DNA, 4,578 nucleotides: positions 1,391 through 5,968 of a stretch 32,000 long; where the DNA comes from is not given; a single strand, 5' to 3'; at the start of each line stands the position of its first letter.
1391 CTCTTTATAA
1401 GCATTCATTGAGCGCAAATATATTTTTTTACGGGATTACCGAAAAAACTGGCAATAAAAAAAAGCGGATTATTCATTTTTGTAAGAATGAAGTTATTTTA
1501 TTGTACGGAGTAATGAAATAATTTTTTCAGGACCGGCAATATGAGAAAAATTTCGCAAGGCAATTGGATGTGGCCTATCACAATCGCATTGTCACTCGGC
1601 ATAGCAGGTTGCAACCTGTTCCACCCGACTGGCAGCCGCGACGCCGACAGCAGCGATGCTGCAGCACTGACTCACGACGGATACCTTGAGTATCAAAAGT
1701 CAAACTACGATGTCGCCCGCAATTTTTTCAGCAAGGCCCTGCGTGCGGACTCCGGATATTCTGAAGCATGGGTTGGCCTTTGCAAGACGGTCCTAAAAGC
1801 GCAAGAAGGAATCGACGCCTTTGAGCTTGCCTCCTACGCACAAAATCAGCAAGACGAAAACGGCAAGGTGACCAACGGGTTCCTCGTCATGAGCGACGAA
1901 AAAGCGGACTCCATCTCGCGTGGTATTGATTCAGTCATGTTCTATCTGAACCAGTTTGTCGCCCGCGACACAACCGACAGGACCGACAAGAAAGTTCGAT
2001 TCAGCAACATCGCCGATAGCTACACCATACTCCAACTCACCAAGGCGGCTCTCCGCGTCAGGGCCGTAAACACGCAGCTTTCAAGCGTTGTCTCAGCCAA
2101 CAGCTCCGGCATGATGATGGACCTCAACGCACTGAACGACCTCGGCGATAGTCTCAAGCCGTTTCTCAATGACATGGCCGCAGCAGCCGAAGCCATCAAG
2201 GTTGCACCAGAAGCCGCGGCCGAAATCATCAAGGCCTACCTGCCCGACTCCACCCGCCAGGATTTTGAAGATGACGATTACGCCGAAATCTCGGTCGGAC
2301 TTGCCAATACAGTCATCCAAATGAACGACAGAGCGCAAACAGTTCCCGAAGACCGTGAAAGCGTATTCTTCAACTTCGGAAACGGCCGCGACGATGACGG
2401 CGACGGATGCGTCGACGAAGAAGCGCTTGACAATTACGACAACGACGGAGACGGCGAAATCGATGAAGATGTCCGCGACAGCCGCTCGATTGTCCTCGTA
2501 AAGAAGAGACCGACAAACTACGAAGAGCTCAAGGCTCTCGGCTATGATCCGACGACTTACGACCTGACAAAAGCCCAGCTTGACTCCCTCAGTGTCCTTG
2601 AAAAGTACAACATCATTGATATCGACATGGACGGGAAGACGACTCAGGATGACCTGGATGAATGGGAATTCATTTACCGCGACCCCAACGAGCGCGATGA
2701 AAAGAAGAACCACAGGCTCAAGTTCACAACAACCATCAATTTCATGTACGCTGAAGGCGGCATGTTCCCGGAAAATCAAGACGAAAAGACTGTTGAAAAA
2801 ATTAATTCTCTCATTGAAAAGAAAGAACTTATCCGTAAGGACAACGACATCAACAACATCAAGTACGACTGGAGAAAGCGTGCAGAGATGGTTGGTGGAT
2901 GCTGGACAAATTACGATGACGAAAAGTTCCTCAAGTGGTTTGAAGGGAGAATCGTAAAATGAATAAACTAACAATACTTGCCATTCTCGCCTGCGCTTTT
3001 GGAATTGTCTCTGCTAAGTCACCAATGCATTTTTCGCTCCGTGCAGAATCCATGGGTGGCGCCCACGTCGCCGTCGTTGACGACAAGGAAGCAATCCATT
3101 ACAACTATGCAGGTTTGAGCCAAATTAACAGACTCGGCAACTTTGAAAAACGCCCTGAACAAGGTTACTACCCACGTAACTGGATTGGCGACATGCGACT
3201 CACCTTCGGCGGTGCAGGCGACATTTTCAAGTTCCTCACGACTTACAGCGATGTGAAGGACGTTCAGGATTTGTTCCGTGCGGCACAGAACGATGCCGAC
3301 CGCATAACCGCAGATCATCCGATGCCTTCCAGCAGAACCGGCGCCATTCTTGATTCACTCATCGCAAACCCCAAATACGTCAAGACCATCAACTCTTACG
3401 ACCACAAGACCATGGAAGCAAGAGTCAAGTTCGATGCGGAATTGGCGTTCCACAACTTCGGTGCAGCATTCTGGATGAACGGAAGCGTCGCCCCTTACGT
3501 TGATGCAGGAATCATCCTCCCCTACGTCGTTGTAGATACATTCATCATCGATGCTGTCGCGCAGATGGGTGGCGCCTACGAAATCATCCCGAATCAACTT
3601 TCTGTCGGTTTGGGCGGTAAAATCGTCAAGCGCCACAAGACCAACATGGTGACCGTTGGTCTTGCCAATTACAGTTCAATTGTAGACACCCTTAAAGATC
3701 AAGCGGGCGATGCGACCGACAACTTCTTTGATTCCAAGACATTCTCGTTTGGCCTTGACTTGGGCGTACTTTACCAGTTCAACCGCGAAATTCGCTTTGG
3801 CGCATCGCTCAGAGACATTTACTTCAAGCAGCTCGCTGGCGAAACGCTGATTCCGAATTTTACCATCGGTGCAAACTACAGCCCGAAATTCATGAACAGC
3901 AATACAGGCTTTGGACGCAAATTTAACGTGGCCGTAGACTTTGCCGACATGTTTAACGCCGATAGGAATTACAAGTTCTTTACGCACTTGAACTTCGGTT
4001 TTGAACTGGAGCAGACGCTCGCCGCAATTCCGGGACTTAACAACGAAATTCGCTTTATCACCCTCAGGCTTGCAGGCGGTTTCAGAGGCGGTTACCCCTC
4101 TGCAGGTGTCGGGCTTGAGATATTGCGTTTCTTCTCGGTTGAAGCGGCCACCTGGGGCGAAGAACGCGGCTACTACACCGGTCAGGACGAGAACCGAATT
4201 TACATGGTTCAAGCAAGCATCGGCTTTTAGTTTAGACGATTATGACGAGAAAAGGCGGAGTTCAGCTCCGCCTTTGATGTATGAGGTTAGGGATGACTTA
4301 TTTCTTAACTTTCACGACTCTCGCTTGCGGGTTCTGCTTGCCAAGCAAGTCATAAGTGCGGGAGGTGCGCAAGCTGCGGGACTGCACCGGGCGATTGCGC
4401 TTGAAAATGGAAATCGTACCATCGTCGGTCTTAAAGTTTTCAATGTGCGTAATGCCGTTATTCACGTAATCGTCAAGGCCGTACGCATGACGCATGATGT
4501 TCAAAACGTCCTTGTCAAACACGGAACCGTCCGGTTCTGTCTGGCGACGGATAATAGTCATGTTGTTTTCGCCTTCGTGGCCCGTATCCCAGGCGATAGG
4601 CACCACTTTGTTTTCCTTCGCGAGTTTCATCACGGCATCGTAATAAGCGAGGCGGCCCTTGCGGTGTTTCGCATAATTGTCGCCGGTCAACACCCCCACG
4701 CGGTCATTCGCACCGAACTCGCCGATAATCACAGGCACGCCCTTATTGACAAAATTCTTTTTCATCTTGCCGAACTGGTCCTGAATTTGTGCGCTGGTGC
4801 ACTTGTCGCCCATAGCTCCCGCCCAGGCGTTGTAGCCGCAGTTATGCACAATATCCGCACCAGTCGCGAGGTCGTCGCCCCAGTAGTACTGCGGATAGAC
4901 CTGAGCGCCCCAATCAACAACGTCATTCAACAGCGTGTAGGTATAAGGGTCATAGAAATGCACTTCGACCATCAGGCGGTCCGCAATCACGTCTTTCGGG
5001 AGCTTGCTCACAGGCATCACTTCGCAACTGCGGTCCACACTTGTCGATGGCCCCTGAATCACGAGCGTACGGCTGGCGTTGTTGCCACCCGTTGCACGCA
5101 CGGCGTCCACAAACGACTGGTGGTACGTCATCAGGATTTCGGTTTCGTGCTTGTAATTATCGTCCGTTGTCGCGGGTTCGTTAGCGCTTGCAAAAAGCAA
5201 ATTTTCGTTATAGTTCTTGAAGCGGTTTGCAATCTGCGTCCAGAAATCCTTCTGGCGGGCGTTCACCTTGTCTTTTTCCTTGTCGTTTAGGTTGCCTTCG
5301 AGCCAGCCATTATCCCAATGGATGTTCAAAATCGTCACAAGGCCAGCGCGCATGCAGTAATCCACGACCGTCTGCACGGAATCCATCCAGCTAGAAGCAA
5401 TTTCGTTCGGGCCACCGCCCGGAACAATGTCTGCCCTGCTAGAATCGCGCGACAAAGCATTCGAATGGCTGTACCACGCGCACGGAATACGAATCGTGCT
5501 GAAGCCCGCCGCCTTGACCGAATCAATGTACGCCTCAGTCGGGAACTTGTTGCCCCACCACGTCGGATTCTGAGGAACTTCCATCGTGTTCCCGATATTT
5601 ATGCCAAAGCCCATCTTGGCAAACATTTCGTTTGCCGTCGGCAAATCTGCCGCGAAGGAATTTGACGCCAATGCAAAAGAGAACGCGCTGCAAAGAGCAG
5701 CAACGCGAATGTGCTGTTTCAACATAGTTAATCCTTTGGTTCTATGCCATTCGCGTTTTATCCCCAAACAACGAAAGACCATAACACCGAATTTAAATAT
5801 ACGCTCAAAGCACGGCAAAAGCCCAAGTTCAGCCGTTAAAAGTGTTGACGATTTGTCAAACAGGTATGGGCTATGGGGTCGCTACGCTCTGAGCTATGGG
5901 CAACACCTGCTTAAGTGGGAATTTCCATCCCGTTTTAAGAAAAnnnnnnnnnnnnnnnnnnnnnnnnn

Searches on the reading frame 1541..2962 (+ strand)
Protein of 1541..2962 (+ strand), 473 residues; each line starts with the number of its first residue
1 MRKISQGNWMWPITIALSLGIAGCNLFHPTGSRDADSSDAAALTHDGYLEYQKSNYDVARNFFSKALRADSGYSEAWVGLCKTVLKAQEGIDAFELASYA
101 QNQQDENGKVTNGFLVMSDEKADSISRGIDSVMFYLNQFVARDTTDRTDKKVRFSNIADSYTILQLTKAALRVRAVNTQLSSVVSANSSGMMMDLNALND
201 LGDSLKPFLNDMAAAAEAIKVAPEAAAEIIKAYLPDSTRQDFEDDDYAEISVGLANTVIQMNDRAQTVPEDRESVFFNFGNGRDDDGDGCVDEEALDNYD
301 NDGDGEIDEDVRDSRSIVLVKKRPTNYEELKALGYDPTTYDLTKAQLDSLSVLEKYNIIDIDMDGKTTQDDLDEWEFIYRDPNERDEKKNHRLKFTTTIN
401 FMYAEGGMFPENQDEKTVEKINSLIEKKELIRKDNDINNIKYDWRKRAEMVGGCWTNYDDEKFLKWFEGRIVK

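Call 90: search_protein_families(library=pfam, proteins=[window:1541-2962:+], max_evalue=0.001)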
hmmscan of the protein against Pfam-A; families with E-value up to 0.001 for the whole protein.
window:1541-2962:+ (473 aa): 1 family
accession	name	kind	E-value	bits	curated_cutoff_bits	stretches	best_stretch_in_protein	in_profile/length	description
PF14559.12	TPR_19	-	0.0006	20.5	25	0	53-89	4-40/68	Tetratricopeptide repeat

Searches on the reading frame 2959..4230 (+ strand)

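Call 90: search_protein_families(library=pfam, proteins=[window:2959-4230:+], max_evalue=0.001)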
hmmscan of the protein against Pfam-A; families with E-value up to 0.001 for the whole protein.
window:2959-4230:+ (423 aa): 3 families
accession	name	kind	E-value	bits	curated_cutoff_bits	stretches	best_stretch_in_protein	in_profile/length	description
PF18990.6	DUF5723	-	0.00011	22.5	26.8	1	213-287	162-237/376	Family of unknown function (DUF5723)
PF03349.22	Toluene_X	-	0.00013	21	29.7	1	191-353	132-288/421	Outer membrane protein transport protein (OMPP1/FadL/TodX)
PF13729.12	TraF_2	-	0.00014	21.6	25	0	231-293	156-224/264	F plasmid transfer operon, TraF, protein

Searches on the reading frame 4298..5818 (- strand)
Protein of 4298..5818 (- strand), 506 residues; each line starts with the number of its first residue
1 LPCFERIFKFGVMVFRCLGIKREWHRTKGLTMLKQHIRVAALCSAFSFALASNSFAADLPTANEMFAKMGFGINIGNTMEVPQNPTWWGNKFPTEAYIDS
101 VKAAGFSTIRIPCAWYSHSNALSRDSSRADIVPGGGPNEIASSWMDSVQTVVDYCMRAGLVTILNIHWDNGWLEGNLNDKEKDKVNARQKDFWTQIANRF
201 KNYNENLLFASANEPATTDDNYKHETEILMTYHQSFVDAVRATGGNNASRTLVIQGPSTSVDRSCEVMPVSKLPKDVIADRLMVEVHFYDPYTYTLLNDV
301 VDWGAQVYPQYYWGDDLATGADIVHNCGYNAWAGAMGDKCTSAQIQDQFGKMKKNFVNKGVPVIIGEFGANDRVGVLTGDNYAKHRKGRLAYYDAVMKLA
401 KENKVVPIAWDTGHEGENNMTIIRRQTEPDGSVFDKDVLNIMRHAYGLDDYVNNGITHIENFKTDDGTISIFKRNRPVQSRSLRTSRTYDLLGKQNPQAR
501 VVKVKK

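Call 3: search_protein_families(library=pfam, proteins=[window:4298-5818:-], max_evalue=0.1)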
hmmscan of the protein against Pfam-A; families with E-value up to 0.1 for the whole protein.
window:4298-5818:- (506 aa): 3 families
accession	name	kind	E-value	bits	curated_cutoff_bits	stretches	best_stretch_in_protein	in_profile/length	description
PF00150.24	Cellulase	-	5.1e-54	184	23.5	1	76-414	5-270/272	Cellulase (glycosyl hydrolase family 5)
PF13204.13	Apiosidase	-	1.3e-05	25.4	26.5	1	94-228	34-164/320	Apiosidase-like, catalytic domain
PF03081.22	Exo70_C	-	0.022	14.3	24.1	1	120-185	123-187/372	Exo70 exocyst complex subunit C-terminal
